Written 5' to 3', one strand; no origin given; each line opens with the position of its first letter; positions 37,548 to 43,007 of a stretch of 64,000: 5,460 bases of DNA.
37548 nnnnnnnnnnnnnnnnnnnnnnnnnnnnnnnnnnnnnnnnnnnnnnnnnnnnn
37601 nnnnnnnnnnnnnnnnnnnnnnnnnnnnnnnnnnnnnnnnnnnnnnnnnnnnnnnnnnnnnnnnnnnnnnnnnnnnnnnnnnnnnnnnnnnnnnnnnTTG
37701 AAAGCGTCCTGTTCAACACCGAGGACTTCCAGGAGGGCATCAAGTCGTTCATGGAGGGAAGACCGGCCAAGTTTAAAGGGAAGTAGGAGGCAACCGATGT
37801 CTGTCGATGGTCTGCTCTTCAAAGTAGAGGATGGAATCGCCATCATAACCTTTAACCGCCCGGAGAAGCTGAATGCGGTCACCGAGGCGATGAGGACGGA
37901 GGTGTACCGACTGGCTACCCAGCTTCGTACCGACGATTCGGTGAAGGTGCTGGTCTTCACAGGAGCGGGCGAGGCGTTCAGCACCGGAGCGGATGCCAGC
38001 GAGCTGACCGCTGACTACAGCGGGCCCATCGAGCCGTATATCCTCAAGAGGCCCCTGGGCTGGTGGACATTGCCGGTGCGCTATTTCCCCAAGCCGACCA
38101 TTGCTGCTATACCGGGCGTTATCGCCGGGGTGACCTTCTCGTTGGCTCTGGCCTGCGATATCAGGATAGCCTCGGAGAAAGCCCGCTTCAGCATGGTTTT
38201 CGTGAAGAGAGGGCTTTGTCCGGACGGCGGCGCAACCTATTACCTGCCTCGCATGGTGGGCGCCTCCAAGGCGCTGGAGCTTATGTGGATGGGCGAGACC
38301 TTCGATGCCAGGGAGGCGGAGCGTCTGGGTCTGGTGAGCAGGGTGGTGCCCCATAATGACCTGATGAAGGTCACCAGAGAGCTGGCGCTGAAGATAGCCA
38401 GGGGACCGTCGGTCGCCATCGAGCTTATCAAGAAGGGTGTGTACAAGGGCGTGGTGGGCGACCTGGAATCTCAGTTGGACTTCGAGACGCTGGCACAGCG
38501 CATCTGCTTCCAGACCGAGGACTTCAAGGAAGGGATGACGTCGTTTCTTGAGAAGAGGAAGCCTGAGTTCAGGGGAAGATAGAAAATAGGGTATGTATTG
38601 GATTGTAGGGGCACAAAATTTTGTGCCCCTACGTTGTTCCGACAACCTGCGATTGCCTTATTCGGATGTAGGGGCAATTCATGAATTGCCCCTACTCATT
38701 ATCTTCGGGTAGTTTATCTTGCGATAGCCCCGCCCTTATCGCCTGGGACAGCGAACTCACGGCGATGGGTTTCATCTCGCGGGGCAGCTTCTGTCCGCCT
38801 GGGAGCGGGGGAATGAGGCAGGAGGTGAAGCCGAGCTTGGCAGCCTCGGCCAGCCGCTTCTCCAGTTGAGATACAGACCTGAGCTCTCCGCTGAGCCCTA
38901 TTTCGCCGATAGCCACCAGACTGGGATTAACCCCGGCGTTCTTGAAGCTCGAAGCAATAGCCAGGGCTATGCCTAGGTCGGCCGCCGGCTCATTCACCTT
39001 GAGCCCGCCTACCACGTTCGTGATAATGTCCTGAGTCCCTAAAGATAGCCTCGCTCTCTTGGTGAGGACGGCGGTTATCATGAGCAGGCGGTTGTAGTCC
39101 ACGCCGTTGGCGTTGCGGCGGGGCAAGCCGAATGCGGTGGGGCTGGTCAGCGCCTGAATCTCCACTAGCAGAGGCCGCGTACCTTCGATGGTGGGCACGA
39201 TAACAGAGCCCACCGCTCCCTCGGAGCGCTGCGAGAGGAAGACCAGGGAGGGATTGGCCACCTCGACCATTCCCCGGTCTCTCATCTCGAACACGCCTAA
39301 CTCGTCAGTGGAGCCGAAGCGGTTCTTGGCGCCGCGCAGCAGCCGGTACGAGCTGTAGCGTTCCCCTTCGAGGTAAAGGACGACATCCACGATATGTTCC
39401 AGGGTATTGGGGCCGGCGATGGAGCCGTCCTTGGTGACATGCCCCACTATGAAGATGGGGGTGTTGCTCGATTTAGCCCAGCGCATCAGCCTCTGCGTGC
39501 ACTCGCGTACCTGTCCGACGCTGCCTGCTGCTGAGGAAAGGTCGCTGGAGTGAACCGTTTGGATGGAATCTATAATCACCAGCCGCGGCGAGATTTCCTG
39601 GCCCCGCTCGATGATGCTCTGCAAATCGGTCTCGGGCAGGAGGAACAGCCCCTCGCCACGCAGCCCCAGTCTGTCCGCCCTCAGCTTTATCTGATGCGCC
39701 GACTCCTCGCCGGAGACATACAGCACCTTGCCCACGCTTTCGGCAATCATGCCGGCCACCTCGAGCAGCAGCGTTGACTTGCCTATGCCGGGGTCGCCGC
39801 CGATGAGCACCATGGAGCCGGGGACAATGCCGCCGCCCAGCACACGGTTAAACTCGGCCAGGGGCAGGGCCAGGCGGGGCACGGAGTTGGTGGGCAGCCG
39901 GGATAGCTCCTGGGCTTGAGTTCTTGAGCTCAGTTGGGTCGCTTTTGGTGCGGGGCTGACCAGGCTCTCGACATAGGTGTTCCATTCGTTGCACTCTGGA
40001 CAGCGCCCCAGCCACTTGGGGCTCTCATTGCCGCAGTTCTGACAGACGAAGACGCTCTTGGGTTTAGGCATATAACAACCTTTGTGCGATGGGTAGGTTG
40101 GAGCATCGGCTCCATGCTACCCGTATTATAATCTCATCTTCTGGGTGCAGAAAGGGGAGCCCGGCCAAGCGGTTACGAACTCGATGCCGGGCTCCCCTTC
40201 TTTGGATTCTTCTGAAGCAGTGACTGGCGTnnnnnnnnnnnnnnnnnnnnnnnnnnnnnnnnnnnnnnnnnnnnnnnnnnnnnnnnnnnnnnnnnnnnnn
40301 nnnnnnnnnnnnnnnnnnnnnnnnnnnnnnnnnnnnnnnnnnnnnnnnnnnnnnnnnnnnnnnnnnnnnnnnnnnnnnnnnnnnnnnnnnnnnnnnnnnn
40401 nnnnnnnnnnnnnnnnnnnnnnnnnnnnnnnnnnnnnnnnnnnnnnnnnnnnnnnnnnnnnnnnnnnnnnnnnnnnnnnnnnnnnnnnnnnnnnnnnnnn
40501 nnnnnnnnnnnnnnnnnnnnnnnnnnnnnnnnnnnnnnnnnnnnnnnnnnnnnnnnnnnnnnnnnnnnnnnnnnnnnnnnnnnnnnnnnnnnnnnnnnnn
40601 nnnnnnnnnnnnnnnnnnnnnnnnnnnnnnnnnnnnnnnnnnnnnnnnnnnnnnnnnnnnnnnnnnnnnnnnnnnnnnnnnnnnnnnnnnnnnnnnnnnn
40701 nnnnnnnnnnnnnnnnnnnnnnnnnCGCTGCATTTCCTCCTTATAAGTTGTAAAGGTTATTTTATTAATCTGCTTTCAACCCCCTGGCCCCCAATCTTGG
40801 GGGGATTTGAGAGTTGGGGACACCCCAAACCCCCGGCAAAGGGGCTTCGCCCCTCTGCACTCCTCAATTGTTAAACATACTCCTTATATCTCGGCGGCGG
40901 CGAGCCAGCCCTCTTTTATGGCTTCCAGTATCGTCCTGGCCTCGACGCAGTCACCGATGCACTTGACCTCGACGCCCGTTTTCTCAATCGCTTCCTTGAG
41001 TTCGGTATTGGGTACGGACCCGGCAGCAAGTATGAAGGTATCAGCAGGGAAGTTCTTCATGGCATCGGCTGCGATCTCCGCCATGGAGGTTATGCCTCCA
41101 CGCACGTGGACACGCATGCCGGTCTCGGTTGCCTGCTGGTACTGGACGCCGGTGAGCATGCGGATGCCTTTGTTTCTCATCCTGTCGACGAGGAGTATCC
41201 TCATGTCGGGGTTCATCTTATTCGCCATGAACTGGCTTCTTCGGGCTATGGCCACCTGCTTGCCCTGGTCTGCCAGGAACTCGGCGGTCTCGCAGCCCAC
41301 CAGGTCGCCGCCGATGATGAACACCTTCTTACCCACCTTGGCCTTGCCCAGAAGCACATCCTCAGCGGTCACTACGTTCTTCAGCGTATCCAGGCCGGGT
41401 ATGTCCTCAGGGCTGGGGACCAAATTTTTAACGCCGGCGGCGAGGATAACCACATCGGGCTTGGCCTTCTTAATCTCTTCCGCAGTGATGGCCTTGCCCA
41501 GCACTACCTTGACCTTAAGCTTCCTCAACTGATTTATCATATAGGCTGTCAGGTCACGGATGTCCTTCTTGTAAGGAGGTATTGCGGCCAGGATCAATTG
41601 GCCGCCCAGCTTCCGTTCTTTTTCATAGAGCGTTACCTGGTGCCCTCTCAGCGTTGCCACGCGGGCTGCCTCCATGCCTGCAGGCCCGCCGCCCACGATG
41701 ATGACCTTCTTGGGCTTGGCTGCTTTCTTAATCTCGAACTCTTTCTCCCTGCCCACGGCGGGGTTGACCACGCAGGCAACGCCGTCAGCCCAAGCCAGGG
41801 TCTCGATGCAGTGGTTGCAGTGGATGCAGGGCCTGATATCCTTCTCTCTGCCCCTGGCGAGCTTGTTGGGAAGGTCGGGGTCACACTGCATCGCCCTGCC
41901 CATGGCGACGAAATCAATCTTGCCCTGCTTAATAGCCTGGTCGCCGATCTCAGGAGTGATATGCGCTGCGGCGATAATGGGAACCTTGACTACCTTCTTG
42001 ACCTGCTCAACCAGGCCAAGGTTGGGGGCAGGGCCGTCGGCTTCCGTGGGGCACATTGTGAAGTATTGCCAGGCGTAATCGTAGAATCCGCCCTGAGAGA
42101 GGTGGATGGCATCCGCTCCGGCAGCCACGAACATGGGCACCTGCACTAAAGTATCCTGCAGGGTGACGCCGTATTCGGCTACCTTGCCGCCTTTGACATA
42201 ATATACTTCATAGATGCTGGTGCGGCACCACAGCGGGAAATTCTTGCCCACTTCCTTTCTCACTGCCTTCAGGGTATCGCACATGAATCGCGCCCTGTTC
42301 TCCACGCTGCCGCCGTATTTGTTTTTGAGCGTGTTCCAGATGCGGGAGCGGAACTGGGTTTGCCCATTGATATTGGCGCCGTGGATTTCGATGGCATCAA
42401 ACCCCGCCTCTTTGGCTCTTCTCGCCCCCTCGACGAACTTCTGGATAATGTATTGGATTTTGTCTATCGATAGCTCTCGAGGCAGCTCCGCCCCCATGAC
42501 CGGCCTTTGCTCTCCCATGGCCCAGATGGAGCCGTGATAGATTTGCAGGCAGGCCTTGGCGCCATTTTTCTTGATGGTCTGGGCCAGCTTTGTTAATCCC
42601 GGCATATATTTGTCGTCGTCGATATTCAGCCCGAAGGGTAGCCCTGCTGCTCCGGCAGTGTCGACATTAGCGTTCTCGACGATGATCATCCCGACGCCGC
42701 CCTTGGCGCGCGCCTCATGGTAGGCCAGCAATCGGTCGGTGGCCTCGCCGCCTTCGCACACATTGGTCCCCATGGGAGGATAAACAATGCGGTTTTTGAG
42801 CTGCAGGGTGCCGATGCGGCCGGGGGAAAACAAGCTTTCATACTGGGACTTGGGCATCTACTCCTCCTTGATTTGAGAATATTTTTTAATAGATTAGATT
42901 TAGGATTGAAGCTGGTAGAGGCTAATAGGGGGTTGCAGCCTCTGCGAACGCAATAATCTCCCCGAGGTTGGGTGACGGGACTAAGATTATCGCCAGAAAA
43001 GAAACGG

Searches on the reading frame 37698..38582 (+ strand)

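Call 66: search_protein_families(library=pfam, proteins=[window:37698-38582:+], max_evalue=0.0001)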
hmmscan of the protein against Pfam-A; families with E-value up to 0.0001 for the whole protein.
window:37698-38582:+ (294 aa): 2 families
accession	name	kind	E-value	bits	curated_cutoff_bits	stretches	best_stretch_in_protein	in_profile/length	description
PF00378.25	ECH_1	-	9.9e-59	199.1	27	1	44-293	3-250/251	Enoyl-CoA hydratase/isomerase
PF16113.10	ECH_2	-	2.1e-28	100.2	27.2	1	48-231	2-186/335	Enoyl-CoA hydratase/isomerase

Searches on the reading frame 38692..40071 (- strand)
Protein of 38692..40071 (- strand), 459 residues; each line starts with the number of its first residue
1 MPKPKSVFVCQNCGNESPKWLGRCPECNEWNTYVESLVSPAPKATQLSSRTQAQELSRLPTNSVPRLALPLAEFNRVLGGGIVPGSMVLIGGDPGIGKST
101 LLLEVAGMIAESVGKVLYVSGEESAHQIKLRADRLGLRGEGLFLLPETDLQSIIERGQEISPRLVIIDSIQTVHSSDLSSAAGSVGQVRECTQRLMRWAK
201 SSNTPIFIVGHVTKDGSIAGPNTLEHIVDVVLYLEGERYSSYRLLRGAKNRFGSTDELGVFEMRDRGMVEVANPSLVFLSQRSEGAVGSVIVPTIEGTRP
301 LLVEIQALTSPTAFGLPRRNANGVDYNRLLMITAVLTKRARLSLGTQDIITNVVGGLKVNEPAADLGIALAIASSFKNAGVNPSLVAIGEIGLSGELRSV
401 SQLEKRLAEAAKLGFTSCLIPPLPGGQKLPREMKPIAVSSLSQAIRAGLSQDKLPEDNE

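Call 31: search_protein_families(library=pfam, proteins=[window:38692-40071:-], max_evalue=0.001)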
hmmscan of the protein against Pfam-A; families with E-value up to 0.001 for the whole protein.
window:38692-40071:- (459 aa): 9 families
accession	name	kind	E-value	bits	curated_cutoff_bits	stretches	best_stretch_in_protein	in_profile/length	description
PF13481.12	AAA_25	-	1.8e-16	60.8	27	1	58-216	6-194/195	AAA domain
PF06745.19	ATPase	-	1.2e-12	48.2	26.6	1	73-137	7-72/231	KaiC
PF18073.7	Zn_ribbon_LapB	-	2e-12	47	25.7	1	8-34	1-27/28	Rubredoxin metal binding domain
PF13541.12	ChlI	-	2e-08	34.6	27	1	340-421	36-118/121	Subunit ChlI of Mg-chelatase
PF03796.21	DnaB_C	-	4.7e-08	33.2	27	1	80-131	14-66/255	DnaB-like helicase C terminal domain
PF13191.12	AAA_16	-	0.0001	23.3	32.6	1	74-208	16-136/167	AAA ATPase domain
PF00004.35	AAA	-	0.00012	23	21.2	1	88-219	1-115/131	ATPase family associated with various cellular activities (AAA)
PF00005.33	ABC_tran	-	0.0002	22.4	25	1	82-153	8-79/137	ABC transporter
PF13479.12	AAA_24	-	0.00029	21.2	27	0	87-131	4-40/195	AAA domain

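Call 44: find_homologous_proteins(query=window:38692-40071:-, max_evalue=1e-50)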
Query window:38692-40071:- (459 aa): 8000 proteins with E <= 1e-50 among 8000 candidates; the best 120 are listed.
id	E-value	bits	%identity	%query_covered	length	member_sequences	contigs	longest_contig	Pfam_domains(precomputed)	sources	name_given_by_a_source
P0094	6.4e-296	999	100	100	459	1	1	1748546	PF18073.8,PF06745.20,PF03796.22,PF13481.13,PF13541.13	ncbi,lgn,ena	-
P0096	2.4e-288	974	97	100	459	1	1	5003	PF18073.8,PF06745.20,PF03796.22,PF13481.13,PF13541.13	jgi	-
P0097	5.6e-288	973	97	100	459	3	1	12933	PF18073.8,PF06745.20,PF03796.22,PF13481.13,PF13541.13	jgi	jgi:DNA repair protein RadA/Sms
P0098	3.5e-286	967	97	100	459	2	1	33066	PF18073.8,PF06745.20,PF03796.22,PF13481.13,PF13541.13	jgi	jgi:DNA repair protein RadA/Sms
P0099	1.2e-285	965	97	100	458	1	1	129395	PF18073.8,PF06745.20,PF03796.22,PF13481.13,PF13541.13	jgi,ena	-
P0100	8.5e-284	959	96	100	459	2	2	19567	PF18073.8,PF06745.20,PF03796.22,PF13481.13,PF13541.13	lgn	-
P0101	2.4e-282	954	96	100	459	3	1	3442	PF18073.8,PF06745.20,PF03796.22,PF13481.13,PF13541.13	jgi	-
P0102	3.2e-280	948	95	100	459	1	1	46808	PF18073.8,PF06745.20,PF03796.22,PF13481.13,PF13541.13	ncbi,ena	-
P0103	3.0e-279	944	94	100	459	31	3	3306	PF18073.8,PF06745.20,PF03796.22,PF13481.13,PF13541.13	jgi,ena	-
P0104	2.3e-277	938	94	100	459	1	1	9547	PF18073.8,PF06745.20,PF03796.22,PF13481.13,PF13541.13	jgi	-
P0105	2.8e-277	938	94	100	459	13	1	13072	PF18073.8,PF06745.20,PF03796.22,PF13481.13,PF13541.13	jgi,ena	-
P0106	1.7e-275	932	94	100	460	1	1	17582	PF18073.8,PF06745.20,PF03796.22,PF13481.13,PF13541.13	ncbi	-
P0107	1.9e-275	932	92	100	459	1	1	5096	PF18073.8,PF06745.20,PF03796.22,PF13481.13,PF13541.13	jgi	jgi:DNA repair protein RadA/Sms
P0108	3.2e-273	924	94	98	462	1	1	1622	PF18073.8,PF06745.20,PF03796.22,PF13481.13,PF13541.13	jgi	jgi:DNA repair protein RadA/Sms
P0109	8.7e-273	923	92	100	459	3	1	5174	PF18073.8,PF06745.20,PF03796.22,PF13481.13,PF13541.13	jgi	jgi:DNA repair protein RadA/Sms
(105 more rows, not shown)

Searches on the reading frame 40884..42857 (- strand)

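Call 31: search_protein_families(library=pfam, proteins=[window:40884-42857:-], max_evalue=0.001)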
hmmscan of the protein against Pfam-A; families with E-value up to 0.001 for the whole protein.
window:40884-42857:- (657 aa): 13 families
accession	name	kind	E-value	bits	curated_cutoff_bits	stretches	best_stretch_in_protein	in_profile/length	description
PF00724.26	Oxidored_FMN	-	4.1e-57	194.4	27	1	8-339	1-341/342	NADH:flavin oxidoreductase / NADH oxidase family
PF07992.20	Pyr_redox_2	-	1.9e-30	106.7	26.1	1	383-631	1-251/291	Pyridine nucleotide-disulphide oxidoreductase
PF00070.33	Pyr_redox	-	7.7e-19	68.4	22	2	511-582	1-72/82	Pyridine nucleotide-disulphide oxidoreductase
PF13450.12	NAD_binding_8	-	3.8e-10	40.3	21.9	1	387-420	1-34/68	NAD(P)-binding Rossmann-like domain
PF13738.12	Pyr_redox_3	-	9e-10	38.7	30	1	468-587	126-249/305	Pyridine nucleotide-disulphide oxidoreductase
PF12831.13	FAD_oxidored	-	9.6e-09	35.5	27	1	385-428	2-45/416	FAD dependent oxidoreductase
PF01266.30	DAO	-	1.9e-08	34.7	27.9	1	384-419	1-37/353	FAD dependent oxidoreductase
PF01134.28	GIDA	-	7.4e-07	29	22.1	1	384-414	1-31/391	Glucose inhibited division protein A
PF01262.27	AlaDh_PNT_C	-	7.6e-07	29.2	23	1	380-416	26-62/214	Alanine dehydrogenase/PNT, C-terminal domain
PF03486.20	HI0933_like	-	1.2e-06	28.6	50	1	384-423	2-41/244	HI0933-like protein Rossmann domain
PF01494.25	FAD_binding_3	-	1.3e-06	28.3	22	0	384-416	3-35/349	FAD binding domain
PF00890.30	FAD_binding_2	-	1.2e-05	25.1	20.4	1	385-423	2-40/414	FAD binding domain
PF13241.12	NAD_binding_7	-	0.00032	21.7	22.1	0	381-433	6-59/104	Putative NAD(P)-binding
